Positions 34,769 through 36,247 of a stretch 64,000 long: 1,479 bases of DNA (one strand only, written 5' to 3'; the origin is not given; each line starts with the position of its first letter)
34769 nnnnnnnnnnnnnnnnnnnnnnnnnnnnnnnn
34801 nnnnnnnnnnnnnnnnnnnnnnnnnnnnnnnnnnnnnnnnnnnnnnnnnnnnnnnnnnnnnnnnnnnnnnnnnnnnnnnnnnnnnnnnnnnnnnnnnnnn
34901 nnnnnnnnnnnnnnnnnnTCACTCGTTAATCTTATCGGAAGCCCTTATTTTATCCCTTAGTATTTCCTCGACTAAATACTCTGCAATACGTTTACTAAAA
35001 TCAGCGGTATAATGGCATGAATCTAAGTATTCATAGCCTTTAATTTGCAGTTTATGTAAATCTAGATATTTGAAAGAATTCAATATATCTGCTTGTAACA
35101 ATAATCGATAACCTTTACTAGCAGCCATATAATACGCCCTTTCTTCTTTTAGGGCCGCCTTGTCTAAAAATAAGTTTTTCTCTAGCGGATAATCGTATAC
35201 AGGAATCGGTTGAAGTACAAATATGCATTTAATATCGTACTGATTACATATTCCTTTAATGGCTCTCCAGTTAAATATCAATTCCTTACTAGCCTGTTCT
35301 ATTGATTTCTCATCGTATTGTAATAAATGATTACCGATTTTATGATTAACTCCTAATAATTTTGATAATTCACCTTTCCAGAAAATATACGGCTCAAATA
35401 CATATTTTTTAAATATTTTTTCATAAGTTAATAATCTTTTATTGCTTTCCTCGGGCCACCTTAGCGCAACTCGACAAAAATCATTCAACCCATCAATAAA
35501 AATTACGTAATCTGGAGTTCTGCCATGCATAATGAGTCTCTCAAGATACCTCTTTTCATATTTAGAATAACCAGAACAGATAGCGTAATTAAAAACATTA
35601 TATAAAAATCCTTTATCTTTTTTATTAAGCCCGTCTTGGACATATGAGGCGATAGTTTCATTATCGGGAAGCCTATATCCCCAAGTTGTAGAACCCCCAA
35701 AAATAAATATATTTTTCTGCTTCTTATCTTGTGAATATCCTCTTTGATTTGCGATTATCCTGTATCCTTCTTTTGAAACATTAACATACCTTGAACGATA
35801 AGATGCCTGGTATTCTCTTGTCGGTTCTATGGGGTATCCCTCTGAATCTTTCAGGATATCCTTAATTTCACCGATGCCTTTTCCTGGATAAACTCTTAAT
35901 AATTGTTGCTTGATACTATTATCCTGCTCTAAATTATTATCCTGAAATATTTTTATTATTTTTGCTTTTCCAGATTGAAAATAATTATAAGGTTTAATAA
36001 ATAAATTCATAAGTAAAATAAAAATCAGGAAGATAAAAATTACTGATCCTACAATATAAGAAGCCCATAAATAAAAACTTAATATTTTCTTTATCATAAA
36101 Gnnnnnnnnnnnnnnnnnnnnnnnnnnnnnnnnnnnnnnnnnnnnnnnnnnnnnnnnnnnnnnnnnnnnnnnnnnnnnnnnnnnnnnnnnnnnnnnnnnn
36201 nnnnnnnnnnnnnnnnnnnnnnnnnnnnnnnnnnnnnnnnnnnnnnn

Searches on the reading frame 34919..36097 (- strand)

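Call 7: search_protein_families(library=pfam, proteins=[window:34919-36097:-], max_evalue=0.00001)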
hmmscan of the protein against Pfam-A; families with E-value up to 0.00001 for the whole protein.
window:34919-36097:- (392 aa): 1 family
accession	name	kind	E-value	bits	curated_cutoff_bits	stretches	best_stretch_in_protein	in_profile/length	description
PF00657.28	Lipase_GDSL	-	2.5e-06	28.3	23.6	0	130-222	1-103/208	GDSL-like Lipase/Acylhydrolase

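Call 57: search_protein_families(library=ncbifam, proteins=[window:34919-36097:-], max_evalue=0.000001)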
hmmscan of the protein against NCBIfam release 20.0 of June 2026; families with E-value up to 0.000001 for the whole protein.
window:34919-36097:- (392 aa): 0 families
